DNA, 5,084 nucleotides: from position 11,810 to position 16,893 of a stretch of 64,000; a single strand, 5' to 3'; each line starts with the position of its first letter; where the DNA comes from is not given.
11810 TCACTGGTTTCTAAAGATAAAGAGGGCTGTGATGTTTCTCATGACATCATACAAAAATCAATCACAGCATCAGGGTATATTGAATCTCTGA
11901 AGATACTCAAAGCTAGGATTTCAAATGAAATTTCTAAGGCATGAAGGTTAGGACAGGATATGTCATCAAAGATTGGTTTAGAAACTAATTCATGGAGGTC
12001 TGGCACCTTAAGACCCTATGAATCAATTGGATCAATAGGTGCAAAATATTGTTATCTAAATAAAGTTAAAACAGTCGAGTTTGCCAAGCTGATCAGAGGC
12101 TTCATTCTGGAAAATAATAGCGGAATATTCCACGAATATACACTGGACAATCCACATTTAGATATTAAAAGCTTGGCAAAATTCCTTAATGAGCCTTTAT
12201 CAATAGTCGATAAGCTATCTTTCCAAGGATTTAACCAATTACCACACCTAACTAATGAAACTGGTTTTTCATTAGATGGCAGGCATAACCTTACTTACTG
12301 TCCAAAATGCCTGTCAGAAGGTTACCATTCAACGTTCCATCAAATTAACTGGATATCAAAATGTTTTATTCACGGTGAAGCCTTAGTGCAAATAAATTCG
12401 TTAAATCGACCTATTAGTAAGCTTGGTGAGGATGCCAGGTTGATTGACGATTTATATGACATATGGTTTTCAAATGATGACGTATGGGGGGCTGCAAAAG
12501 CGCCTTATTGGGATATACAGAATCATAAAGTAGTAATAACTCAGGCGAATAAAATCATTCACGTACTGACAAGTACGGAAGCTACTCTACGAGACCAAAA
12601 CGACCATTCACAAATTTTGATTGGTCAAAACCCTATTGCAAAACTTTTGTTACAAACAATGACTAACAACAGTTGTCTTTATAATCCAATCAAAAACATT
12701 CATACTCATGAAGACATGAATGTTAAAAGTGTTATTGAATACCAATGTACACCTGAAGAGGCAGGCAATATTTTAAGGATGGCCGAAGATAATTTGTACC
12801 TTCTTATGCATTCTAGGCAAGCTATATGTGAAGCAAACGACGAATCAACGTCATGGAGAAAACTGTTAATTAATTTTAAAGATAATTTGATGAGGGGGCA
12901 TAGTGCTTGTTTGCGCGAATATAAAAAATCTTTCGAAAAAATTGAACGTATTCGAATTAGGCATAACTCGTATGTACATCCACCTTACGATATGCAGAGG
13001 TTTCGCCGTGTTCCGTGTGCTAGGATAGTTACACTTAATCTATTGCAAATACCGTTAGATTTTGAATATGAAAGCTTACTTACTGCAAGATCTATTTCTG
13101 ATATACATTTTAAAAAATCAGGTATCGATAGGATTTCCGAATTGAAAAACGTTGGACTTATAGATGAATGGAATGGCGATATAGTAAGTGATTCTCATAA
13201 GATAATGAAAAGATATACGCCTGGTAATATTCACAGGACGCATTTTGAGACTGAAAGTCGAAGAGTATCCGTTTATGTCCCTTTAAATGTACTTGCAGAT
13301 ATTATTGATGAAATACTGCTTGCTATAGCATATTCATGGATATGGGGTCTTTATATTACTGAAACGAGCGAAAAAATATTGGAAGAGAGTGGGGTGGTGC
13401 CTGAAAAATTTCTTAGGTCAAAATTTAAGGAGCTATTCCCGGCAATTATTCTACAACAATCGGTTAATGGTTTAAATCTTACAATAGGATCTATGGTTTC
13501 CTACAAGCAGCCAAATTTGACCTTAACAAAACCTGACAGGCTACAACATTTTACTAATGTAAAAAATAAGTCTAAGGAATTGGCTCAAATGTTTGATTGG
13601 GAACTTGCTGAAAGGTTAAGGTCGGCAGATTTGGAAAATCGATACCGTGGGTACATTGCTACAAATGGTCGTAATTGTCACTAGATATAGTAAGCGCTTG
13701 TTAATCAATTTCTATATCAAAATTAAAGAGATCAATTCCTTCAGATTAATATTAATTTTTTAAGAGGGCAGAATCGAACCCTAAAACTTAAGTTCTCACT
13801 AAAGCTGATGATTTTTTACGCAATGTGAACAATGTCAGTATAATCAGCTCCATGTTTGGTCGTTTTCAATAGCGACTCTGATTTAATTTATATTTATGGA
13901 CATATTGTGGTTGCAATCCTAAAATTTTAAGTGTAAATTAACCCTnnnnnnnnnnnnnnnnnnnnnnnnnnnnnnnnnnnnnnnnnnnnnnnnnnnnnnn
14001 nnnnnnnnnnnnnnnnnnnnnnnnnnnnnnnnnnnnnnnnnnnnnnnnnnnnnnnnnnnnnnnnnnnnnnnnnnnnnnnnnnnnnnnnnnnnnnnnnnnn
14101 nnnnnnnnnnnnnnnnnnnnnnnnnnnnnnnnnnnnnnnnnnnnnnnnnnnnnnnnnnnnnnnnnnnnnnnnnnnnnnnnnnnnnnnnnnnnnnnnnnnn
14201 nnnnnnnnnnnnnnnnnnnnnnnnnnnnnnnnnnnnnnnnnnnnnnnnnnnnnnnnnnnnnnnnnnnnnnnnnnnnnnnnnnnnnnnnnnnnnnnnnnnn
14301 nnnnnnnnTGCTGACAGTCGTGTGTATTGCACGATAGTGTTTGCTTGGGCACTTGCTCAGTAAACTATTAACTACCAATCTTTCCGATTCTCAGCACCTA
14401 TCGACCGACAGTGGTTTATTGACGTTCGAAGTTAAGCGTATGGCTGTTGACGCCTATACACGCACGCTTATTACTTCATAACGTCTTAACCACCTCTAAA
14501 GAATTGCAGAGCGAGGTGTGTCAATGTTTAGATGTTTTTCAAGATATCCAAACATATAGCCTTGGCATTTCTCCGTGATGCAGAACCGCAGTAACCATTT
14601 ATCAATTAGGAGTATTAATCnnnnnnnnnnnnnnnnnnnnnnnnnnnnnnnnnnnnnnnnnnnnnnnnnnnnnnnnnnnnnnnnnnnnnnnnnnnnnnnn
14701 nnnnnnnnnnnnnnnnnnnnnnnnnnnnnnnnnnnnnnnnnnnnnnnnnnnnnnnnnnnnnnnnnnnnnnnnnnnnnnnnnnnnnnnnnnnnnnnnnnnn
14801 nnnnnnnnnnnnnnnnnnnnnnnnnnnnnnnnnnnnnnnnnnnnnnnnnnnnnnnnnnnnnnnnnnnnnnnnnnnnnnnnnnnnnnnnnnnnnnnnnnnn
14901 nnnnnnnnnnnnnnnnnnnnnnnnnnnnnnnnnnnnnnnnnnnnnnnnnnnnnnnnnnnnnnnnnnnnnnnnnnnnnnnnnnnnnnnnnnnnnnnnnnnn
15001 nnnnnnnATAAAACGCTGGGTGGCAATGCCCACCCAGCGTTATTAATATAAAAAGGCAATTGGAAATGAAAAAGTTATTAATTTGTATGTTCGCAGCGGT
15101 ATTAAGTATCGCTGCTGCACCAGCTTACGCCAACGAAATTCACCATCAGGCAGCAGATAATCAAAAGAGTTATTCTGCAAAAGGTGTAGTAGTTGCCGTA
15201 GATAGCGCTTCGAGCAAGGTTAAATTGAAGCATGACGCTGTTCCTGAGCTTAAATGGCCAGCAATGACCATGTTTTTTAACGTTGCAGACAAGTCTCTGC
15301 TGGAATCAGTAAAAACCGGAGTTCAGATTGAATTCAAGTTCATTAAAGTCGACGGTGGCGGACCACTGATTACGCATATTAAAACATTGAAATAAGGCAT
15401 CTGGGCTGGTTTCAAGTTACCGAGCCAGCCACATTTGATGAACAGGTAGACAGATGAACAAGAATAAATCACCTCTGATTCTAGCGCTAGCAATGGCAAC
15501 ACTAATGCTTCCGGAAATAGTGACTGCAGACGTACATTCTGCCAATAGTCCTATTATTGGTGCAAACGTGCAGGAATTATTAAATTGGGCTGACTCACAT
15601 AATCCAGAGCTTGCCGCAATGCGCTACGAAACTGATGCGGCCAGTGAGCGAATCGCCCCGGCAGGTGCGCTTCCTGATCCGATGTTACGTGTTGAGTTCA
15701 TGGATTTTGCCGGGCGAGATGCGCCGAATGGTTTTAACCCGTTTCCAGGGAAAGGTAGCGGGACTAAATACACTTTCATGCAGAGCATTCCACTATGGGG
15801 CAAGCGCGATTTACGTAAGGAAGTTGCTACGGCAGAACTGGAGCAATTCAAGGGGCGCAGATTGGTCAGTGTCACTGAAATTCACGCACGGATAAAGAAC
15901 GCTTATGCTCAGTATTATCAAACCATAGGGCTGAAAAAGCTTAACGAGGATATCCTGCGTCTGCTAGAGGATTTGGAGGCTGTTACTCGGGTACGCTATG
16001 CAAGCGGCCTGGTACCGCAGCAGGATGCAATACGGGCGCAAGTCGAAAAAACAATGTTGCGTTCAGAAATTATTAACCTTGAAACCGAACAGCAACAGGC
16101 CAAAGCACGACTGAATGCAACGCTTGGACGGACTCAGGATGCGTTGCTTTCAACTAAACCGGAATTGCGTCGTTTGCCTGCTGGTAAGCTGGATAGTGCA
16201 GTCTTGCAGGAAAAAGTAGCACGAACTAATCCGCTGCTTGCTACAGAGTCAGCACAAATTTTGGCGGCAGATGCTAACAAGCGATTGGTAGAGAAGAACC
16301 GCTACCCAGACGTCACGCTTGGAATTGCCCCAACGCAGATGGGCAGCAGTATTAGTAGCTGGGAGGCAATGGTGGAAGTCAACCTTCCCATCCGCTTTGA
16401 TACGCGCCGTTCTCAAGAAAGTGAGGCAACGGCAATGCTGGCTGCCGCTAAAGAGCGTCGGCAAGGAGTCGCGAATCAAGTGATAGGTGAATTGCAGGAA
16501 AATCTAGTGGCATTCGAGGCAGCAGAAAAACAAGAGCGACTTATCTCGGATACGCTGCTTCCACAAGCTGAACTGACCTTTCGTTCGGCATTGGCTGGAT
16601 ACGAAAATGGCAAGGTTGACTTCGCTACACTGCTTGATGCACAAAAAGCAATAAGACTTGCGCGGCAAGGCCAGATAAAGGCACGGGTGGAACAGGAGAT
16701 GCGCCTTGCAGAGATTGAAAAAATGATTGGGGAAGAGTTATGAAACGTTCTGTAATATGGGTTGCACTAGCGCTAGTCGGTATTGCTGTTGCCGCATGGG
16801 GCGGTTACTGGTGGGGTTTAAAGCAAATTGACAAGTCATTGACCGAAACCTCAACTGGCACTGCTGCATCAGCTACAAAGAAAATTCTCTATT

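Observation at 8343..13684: Tn7-like core with a TnsA-like protein lacking the catalytic residues and a TniB-sized TnsC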

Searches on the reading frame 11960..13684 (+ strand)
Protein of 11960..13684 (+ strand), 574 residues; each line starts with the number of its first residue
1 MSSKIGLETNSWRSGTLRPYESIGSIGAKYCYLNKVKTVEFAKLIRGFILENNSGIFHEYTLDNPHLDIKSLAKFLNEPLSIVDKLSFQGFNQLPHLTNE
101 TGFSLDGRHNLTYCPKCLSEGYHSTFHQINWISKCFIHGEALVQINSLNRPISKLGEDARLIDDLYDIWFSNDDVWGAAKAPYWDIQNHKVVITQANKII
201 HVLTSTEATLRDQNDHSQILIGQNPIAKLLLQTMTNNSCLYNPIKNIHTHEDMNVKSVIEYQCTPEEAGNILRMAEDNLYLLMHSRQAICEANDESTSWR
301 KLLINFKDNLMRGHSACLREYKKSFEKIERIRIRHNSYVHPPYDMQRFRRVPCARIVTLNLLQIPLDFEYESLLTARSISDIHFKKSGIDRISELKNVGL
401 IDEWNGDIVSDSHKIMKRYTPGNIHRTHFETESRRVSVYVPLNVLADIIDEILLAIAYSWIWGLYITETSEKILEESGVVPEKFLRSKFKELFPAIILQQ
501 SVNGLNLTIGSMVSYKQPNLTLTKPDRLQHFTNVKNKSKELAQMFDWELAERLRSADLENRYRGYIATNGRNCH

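Call 3: search_protein_families(library=pfam, proteins=[window:11960-13684:+], max_evalue=1)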
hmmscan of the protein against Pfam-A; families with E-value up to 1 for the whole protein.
window:11960-13684:+ (574 aa): 2 families
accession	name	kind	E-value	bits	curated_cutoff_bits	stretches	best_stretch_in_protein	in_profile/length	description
PF06527.16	TniQ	-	0.00036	21.6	27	1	18-142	7-142/142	TniQ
PF20045.4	DUF6447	-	0.096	12.9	27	0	268-291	39-62/75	Family of unknown function (DUF6447)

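Call 4: search_protein_families(library=ncbifam, proteins=[window:11960-13684:+], max_evalue=1)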
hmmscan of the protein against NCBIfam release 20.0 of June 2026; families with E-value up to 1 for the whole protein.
window:11960-13684:+ (574 aa): 0 families

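Call 98: search_solved_structures(query=A9, max_evalue=1, show_alignments=1)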
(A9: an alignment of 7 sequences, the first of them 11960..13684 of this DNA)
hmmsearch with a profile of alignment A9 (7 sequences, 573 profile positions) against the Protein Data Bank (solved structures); distinct sequences matched with E-value up to 1: 0.

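Call 99: search_protein_families(library=pfam, alignment_id=A9, max_evalue=0.01)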
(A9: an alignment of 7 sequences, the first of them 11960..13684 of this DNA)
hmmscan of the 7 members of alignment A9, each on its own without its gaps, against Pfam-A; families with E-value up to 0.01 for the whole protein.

A. member 1, window:11960-13684:+ (574 aa): 1 family
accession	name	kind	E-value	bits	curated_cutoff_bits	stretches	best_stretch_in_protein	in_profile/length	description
PF06527.16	TniQ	-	0.00036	21.6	27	1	18-142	7-142/142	TniQ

B. families by the number of members that match (of 7 scanned): 2 families
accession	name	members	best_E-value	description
PF06527.16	TniQ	5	4e-05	TniQ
PF19351.4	DUF5929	1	0.0017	Domain of unknown function (DUF5929)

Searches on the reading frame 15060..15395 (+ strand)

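Call 59: search_protein_families(library=pfam, proteins=[window:15060-15395:+])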
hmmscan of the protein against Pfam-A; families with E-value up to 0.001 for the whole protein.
window:15060-15395:+ (111 aa): 1 family
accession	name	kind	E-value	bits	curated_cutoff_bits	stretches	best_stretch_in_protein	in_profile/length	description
PF11604.15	CusF_Ec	-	4.2e-25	87.8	27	1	37-108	1-71/72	Copper binding periplasmic protein CusF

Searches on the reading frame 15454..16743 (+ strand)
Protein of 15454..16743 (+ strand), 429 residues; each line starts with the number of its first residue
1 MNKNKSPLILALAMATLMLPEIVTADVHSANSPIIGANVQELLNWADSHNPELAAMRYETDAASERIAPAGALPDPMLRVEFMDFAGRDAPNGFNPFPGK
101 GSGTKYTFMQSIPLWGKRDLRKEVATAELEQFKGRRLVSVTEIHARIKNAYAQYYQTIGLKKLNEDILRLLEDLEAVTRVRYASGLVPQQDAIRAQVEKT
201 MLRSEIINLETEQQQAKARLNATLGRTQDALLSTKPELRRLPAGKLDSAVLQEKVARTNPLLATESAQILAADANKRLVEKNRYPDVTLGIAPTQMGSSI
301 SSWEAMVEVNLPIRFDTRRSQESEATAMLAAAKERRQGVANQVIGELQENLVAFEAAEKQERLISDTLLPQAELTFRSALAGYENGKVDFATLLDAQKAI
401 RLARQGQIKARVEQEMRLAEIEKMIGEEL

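Call 59: search_protein_families(library=pfam, proteins=[window:15454-16743:+])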
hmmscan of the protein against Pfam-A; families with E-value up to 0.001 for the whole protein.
window:15454-16743:+ (429 aa): 1 family
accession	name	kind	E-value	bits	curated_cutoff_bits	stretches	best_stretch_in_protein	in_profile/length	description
PF02321.23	OEP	-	4.6e-42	144.4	22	2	40-225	2-187/187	Outer membrane efflux protein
